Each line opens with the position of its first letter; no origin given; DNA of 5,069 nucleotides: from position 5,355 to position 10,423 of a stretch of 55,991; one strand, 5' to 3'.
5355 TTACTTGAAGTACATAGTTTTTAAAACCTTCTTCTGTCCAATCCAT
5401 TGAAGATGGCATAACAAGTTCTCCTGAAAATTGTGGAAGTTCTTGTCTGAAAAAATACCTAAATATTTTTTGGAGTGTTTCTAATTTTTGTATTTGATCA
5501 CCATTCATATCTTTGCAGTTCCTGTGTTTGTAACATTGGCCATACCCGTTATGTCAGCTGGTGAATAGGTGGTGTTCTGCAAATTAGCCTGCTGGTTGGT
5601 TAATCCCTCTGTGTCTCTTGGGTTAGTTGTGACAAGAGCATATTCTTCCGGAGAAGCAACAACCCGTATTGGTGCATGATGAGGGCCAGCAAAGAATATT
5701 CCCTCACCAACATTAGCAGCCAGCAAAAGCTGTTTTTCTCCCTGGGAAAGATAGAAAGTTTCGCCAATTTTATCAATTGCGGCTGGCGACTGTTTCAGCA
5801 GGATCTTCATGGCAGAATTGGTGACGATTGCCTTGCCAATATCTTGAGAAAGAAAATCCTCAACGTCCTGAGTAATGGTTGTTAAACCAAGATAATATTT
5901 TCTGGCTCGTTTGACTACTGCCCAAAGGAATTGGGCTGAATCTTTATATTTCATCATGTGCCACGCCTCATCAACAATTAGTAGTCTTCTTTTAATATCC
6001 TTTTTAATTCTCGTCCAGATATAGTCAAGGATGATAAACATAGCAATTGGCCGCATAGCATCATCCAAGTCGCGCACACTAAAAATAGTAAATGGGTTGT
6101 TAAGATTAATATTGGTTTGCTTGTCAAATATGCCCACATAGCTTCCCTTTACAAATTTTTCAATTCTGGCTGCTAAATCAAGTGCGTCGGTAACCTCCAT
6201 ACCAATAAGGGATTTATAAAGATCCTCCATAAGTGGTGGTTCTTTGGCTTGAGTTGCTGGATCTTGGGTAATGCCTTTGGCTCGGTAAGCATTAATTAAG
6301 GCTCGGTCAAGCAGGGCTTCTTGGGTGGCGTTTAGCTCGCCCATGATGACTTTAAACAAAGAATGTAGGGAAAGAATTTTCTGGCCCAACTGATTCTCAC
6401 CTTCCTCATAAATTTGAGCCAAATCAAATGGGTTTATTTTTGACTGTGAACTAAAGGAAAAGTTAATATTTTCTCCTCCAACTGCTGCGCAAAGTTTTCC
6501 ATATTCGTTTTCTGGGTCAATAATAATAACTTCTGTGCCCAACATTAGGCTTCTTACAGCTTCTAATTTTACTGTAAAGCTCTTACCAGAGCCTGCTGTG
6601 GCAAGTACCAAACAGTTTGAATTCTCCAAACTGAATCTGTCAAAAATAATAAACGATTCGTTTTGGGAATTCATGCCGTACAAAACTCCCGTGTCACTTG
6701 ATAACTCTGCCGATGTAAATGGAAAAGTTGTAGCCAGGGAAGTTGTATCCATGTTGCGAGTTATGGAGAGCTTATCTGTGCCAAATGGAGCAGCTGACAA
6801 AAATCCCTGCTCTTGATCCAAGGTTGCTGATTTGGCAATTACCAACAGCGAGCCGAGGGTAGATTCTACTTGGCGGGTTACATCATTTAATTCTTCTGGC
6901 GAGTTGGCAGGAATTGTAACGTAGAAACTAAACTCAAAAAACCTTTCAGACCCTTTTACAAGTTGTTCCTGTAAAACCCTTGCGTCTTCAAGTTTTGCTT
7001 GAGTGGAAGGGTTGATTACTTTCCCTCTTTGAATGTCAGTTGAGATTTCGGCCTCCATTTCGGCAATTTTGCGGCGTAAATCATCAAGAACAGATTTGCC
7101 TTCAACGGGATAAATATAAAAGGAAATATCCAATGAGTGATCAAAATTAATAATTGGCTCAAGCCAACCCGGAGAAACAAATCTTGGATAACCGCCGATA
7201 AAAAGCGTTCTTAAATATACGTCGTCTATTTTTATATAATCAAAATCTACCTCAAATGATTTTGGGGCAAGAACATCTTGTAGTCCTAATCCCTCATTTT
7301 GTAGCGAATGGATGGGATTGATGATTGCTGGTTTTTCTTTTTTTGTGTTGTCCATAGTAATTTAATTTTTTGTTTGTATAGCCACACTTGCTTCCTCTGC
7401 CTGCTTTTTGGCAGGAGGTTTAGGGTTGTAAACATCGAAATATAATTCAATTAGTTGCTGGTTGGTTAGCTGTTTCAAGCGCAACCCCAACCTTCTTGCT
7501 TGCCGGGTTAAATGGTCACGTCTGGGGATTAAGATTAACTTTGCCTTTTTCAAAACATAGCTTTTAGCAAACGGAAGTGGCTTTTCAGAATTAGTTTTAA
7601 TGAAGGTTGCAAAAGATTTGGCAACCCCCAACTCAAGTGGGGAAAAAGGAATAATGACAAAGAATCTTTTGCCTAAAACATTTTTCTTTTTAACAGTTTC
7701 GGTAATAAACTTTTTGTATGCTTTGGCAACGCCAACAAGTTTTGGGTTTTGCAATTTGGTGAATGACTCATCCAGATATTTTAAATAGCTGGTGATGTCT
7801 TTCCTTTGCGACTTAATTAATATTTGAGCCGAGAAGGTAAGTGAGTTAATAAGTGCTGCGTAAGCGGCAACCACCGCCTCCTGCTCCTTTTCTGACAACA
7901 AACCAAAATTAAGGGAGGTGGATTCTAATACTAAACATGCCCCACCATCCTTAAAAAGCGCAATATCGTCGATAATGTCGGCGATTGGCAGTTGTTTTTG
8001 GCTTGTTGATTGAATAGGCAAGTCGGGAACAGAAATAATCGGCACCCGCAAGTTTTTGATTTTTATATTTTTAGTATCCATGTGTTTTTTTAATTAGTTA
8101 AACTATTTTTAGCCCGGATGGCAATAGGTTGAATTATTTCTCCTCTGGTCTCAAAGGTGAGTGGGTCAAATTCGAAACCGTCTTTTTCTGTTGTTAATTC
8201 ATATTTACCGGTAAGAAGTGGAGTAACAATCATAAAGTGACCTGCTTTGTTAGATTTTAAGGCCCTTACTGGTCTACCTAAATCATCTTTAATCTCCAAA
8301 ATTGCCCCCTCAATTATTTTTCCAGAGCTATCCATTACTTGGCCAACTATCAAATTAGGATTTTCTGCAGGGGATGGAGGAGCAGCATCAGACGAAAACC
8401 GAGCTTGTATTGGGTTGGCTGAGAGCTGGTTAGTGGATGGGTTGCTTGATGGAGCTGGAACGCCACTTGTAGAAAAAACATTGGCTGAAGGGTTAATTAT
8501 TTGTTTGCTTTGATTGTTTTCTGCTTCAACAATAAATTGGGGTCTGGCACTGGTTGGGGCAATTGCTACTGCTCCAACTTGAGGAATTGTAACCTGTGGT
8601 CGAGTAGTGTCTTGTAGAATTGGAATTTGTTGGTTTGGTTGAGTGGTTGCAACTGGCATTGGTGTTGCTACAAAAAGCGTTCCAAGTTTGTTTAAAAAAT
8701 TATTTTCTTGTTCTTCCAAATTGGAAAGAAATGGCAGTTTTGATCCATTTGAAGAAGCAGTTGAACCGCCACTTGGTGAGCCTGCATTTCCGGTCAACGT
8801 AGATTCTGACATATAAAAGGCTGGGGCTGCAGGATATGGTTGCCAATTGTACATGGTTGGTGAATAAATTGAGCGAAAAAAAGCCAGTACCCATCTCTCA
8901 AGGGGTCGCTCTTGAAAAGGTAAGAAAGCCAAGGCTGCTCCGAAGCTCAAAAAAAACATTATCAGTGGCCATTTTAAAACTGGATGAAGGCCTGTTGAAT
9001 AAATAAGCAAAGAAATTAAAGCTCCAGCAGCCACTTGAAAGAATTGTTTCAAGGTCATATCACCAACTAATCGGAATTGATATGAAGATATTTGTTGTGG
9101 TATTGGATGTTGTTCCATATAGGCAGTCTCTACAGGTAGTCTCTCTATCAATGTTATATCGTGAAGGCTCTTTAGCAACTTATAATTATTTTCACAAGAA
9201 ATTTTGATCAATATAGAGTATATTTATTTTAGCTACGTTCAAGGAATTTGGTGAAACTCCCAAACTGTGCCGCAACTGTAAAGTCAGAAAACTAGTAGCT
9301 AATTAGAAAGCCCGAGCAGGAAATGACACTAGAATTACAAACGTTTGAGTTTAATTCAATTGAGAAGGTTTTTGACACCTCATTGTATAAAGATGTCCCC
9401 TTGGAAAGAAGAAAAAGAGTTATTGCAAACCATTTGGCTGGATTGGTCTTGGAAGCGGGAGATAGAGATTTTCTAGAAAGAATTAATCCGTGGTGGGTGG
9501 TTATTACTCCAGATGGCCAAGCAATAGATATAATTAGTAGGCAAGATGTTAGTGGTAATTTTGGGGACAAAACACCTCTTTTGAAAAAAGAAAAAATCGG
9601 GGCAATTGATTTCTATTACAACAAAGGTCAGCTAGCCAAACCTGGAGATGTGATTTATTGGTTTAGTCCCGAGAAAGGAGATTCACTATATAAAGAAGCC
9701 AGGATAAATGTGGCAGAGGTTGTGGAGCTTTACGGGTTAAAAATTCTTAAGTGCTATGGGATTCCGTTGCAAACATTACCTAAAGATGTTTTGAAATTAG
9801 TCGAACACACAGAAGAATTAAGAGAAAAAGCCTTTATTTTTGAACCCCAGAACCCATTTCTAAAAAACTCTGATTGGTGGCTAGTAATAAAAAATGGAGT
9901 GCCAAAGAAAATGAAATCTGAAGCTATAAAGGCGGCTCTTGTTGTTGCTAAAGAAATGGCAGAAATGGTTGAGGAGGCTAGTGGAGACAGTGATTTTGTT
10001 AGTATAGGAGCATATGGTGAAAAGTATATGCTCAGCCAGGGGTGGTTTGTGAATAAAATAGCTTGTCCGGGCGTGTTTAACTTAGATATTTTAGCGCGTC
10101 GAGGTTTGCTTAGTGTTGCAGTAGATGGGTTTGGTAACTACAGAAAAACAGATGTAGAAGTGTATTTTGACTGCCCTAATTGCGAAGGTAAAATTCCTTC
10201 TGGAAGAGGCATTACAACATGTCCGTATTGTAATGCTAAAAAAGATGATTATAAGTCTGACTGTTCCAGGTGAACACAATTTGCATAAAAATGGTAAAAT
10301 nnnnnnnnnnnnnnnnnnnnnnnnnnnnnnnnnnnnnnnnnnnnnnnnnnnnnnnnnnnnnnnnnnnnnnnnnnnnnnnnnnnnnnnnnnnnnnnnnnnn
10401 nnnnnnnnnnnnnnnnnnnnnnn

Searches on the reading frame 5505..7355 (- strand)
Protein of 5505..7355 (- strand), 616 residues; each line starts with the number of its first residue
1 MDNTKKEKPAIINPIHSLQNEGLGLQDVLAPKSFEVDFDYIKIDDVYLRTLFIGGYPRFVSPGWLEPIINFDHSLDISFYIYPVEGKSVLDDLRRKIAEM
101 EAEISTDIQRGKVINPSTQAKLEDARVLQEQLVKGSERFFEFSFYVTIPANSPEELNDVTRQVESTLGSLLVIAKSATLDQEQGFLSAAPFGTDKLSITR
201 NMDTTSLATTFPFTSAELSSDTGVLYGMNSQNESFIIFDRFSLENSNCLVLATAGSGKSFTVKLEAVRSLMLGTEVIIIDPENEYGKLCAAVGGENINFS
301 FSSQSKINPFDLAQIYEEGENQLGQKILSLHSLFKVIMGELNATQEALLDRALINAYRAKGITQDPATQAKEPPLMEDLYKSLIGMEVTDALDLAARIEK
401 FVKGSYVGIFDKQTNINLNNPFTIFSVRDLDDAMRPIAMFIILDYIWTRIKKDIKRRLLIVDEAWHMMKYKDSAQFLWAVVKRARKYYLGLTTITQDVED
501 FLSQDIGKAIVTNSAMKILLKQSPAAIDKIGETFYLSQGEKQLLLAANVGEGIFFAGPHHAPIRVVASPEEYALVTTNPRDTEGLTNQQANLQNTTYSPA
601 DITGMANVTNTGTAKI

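Call 6: search_protein_families(library=pfam, max_evalue=0.01, proteins=[window:5505-7355:-])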
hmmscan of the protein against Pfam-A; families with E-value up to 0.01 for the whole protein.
window:5505-7355:- (616 aa): 3 families
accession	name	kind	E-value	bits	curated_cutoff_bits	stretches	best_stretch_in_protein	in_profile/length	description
PF19044.6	P-loop_TraG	-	5.3e-30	104.8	25.8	1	242-591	26-398/413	TraG P-loop domain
PF12846.13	AAA_10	-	1.9e-10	40.7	27.5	1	244-512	20-297/362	AAA-like domain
PF01935.23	DUF87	-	5.4e-10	40.2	23.2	1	247-363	25-126/220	Helicase HerA, central domain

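Call 10: search_protein_families(library=ncbifam, max_evalue=0.1, proteins=[window:5505-7355:-])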
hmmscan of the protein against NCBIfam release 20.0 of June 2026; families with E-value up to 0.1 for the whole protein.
window:5505-7355:- (616 aa): 17 families
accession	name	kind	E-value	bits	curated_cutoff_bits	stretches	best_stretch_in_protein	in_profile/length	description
NF045971.1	conju_CD1110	equivalog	4.1e-121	405.6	325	1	16-564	178-735/752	VirB4-like conjugal transfer ATPase, CD1110 family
NF045975.1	VirB4_plasma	equivalog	2.3e-85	287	590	1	23-558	293-875/894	Mbov_0397 family ICE element conjugal transfer ATPase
TIGR02746.1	TraC-F-type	equivalog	5.3e-57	193.3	567.05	1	93-593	273-787/800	type IV secretion system protein TraC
TIGR00929.1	VirB4_CagE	subfamily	1.2e-32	113.1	643.1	1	45-544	239-724/792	VirB4 family type IV secretion/conjugal transfer ATPase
TIGR03783.1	Bac_Flav_CT_G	subfamily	7e-20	70.5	261.55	1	243-549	436-762/829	TraG family conjugative transposon ATPase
NF010278.0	PRK13721.1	subfamily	6.3e-19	67.3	1177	1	115-529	338-768/874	type IV secretion system protein TraC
NF041017.1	DNA_import_CedB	equivalog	6.8e-15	54.7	700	1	68-501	105-519/590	DNA import protein CedB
NF010447.0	PRK13873.1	equivalog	2.2e-10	39.1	1020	1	43-534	224-719/815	conjugal transfer protein TrbE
NF010473.0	PRK13898.1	equivalog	5.3e-08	31.4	1050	1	249-547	451-734/801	type IV secretion system ATPase VirB4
NF053655.1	CedD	equivalog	1.2e-07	30.8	600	1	443-560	408-518/527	DNA-translocating ATPase CedD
NF052333.1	ATPase_TcpF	exception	5.5e-06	24.5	1100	1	70-287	277-504/813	conjugal transfer ATPase TcpF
NF042935.1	SCO6880_fam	subfamily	5.4e-05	22.3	60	1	37-192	319-476/477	SCO6880 family protein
NF010466.0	PRK13891.1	subfamily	8.5e-05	20.6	1322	1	405-525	636-757/852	conjugal transfer protein TrbE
TIGR03743.1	SXT_TraD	subfamily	0.0056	15.2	366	1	224-283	156-213/636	conjugative transfer system coupling protein TraD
TIGR03744.1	traC_PFL_4706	equivalog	0.013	13.4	520.6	0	449-574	726-854/892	conjugative transfer ATPase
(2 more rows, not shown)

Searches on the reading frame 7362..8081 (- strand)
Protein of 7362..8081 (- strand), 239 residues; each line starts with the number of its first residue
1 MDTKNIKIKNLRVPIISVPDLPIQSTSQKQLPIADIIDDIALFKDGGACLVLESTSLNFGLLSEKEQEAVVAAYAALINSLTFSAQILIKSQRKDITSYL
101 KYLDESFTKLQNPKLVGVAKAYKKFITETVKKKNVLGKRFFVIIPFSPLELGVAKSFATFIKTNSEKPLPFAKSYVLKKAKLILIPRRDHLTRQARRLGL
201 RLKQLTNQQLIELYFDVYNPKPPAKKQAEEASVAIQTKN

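Call 6: search_protein_families(library=pfam, max_evalue=0.01, proteins=[window:7362-8081:-])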
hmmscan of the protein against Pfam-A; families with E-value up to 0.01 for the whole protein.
window:7362-8081:- (239 aa): 0 families

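Call 61: search_protein_families(library=ncbifam, max_evalue=0.01, proteins=[window:7362-8081:-])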
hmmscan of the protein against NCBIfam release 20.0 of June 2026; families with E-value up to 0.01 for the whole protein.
window:7362-8081:- (239 aa): 2 families
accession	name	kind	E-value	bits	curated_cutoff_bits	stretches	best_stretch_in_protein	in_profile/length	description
NF045975.1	VirB4_plasma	equivalog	6.1e-06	24.2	590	1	49-221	130-278/894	Mbov_0397 family ICE element conjugal transfer ATPase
NF041427.1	TrsD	subfamily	8.7e-05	22.4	200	1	28-108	16-101/201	TrsD/TraD family conjugative transfer protein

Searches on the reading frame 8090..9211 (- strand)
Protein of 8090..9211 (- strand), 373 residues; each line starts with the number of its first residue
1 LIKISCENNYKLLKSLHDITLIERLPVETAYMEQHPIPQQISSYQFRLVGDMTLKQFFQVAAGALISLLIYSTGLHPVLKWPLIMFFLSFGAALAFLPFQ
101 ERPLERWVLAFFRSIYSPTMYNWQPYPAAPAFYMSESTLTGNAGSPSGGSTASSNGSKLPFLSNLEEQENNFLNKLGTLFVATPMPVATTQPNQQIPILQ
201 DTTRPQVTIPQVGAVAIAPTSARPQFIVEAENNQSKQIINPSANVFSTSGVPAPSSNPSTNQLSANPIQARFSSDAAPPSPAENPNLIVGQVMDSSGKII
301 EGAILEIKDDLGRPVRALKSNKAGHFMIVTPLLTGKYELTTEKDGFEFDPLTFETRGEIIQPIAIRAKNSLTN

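Call 6: search_protein_families(library=pfam, max_evalue=0.01, proteins=[window:8090-9211:-])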
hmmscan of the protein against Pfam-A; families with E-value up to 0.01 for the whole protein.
window:8090-9211:- (373 aa): 2 families
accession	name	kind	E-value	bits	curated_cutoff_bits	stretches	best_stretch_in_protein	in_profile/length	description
PF12666.12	PrgI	-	3.1e-06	28.1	27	1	36-115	1-82/91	PrgI family protein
PF13620.12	CarboxypepD_reg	-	4.5e-06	27.4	32.3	1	288-347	2-60/82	Carboxypeptidase regulatory-like domain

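Call 61: search_protein_families(library=ncbifam, max_evalue=0.01, proteins=[window:8090-9211:-])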
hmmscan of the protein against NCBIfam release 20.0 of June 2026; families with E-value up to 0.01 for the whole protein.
window:8090-9211:- (373 aa): 0 families

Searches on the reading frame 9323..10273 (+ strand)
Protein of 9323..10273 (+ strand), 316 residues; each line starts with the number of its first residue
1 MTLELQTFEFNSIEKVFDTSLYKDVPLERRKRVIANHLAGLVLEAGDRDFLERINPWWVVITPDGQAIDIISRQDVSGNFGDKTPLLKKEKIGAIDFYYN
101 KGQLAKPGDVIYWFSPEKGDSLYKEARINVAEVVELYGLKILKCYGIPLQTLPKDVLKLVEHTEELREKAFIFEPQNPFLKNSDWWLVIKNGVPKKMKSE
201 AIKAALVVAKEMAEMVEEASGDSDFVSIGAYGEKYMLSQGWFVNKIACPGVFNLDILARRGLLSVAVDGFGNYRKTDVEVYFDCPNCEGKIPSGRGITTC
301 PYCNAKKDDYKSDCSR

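Call 19: search_protein_families(library=pfam, max_evalue=0.001, proteins=[window:9323-10273:+])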
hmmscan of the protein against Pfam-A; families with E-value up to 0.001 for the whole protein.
window:9323-10273:+ (316 aa): 0 families

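Call 61: search_protein_families(library=ncbifam, max_evalue=0.01, proteins=[window:9323-10273:+])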
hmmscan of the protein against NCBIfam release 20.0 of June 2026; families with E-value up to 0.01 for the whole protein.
window:9323-10273:+ (316 aa): 1 family
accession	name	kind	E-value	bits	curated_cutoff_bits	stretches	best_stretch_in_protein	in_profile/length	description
NF045783.1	Nigrythrn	equivalog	0.0049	17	340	1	268-311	158-200/202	nigerythrin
